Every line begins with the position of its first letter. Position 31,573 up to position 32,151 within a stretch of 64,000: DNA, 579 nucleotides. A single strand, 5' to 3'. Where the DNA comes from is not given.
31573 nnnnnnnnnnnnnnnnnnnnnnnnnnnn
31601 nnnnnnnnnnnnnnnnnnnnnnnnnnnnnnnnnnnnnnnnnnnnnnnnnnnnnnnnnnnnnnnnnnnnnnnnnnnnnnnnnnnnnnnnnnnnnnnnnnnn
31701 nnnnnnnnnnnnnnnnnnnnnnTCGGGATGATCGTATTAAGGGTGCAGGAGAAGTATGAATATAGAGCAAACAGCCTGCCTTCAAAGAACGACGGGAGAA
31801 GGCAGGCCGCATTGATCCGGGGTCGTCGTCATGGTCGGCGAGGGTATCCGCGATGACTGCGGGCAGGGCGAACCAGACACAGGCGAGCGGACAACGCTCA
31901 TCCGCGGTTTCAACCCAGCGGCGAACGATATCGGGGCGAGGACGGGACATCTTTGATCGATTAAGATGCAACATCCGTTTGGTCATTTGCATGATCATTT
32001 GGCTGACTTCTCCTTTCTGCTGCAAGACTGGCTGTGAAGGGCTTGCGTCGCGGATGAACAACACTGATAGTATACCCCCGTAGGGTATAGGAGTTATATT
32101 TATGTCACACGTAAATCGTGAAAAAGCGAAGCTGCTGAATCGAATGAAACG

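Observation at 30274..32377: Ni/Co-type RcnR repressor apparently controlling an outer-membrane porin, with no efflux pump in the locus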

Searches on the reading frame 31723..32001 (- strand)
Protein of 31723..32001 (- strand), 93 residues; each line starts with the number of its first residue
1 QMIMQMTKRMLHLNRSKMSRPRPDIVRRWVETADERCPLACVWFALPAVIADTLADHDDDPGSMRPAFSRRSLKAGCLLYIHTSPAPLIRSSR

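Call 6: search_protein_families(library=ncbifam, proteins=[window:31723-32001:-], max_evalue=0.01)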
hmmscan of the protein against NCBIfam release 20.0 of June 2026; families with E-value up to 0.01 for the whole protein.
window:31723-32001:- (93 aa): 0 families

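Call 21: find_homologous_proteins(query=window:31723-31998:-, max_evalue=0.001)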
Query seq(92 aa) (92 aa): 59 proteins with E <= 0.001 among 59 candidates.
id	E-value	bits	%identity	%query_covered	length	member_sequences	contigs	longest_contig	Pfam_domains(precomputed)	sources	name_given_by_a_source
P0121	4.2e-28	115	69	89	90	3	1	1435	-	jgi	-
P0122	1.1e-27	113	72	83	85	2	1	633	-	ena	-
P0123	2.0e-24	103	61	92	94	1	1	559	-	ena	-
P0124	3.6e-24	102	61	92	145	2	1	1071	-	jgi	jgi:hypothetical protein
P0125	3.7e-23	99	58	97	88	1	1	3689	-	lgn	-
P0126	6.1e-22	95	57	93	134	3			-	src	-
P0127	1.9e-21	94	57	95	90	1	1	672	-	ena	-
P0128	6.2e-21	92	56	96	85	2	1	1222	-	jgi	jgi:hypothetical protein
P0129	8.4e-21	91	55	95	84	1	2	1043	-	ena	-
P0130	4.4e-20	89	56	93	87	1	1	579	-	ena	-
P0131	5.6e-20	89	55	92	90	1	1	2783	-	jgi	jgi:hypothetical protein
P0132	5.7e-20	89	57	93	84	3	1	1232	-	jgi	jgi:hypothetical protein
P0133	1.3e-19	88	53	93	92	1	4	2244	-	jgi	jgi:hypothetical protein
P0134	1.4e-19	87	53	91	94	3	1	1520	-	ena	-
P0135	2.1e-19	87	57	95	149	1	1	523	-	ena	-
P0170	3.2e-9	54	49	65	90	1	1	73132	-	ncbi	ncbi:hypothetical protein BH10ACI4_BH10ACI4_09560 [soil metagenome]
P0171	5.3e-9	54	63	47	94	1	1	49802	-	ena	-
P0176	1.1e-6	46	43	84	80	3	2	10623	-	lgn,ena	-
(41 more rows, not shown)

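Call 77: search_protein_representatives(alignment_id=A2)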
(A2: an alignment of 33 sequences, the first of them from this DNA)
Query: 33 sequences, 84 profile positions. Proteins with E-value up to 0.001 (for the whole library): 78; up to 1e-10: 32; up to 1e-30: 0. The best 78 are listed.
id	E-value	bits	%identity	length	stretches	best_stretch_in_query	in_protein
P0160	1.4e-27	111.3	-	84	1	1-76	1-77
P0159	2.6e-27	110.4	-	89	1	1-82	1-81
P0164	8.4e-27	108.8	-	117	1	1-83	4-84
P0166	8.7e-27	108.8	-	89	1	1-82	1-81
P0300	2.9e-26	107.1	-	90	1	4-79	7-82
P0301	9.1e-25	102.3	-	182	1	18-83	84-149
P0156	2.7e-24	100.8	-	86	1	1-78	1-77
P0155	1.8e-23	98.2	-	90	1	1-77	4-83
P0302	8.5e-23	96.0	-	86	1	5-83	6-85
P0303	5.4e-22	93.4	-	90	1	1-80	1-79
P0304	1.5e-21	92.0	-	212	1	6-83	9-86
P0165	2.8e-21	91.1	-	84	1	17-79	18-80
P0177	4.6e-21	90.4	-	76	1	5-78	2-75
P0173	9.9e-21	89.3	-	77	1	1-72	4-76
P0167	1.2e-20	89.1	-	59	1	1-48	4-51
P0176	1.3e-20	89.0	-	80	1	1-75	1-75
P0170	1.9e-19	85.3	-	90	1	15-73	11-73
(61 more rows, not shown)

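Call 89: predict_structure(alignment_id=A2)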
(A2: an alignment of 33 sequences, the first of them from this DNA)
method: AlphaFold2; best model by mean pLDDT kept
length: 92 residues; sequences in the alignment: 33
mean_pLDDT: 61.8   pTM: 0.32
mean pLDDT of the five models: 61.8, 59.9, 59.8, 59.4, 58.0
residues with pLDDT >= 90: 1; 70-90: 25; 50-70: 46; < 50: 20
segments of 3 or more residues with pLDDT < 50: 1-3, 71-76, 78-84
pLDDT, mean of each block of 10 residues (from residue 1): 52 55 79 87 73 58 54 46 51 59
secondary structure, 60 per line:
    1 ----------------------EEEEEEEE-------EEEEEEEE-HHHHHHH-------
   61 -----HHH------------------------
elements in order: E23-30 E38-45 H47-53

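Call 93: find_encoding_contigs(protein=P0170, flank=4000, max_places=2)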
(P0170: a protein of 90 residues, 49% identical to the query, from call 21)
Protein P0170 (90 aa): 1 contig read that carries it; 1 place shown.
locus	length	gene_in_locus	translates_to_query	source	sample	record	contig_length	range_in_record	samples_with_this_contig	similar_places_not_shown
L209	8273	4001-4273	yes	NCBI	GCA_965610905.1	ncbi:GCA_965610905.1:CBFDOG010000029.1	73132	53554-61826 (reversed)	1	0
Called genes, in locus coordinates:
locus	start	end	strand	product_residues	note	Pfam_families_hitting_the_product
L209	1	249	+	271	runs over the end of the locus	PF00398:RrnaAD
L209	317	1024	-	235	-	-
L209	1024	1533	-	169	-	PF02075:RuvC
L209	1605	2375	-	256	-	PF05690:ThiG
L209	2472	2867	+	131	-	-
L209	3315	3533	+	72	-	-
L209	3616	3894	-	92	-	PF02583:Trns_repr_metal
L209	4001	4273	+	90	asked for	-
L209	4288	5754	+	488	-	PF04966:OprB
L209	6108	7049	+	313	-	PF06750:A24_N_bact, PF01478:Peptidase_A24 (weak)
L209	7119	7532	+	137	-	PF00507:Oxidored_q4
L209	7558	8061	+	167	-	PF00329:Complex1_30kDa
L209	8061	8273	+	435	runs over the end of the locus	PF00346:Complex1_49kDa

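Call 94: find_encoding_contigs(protein=P0171, flank=4000, max_places=2)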
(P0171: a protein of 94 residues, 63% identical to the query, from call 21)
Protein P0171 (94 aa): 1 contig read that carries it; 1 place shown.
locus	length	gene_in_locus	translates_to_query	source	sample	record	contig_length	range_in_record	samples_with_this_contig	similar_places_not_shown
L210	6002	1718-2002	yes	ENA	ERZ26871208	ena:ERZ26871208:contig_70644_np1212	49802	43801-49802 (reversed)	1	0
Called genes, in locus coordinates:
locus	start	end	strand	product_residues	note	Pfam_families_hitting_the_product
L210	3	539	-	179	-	?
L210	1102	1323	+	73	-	-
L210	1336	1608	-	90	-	PF02583:Trns_repr_metal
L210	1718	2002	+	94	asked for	-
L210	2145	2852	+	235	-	-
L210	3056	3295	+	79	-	PF04966:OprB (weak)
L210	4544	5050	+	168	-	PF00507:Oxidored_q4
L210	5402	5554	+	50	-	PF00329:Complex1_30kDa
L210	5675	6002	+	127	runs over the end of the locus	-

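Call 95: find_encoding_contigs(protein=P0176, flank=4000, max_places=2)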
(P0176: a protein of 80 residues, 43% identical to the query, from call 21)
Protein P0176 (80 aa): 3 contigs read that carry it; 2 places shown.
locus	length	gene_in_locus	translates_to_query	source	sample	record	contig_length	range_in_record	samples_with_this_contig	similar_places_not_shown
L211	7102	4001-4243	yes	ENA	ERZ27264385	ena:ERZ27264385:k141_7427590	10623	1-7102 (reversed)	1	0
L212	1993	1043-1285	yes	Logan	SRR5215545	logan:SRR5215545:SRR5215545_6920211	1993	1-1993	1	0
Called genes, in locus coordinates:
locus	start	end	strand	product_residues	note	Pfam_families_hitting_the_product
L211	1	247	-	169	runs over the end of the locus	PF02075:RuvC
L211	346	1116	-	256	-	PF05690:ThiG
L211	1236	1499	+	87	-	-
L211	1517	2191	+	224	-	PF01325:Fe_dep_repress, PF02742:Fe_dep_repr_C, PF04023:FeoA (weak)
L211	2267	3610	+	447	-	PF01566:Nramp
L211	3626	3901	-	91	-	PF02583:Trns_repr_metal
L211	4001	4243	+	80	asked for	-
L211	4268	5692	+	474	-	PF04966:OprB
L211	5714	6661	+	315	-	PF06750:A24_N_bact, PF01478:Peptidase_A24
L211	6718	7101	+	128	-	?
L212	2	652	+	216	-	?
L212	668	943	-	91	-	PF02583:Trns_repr_metal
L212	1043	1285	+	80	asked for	-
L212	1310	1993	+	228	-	?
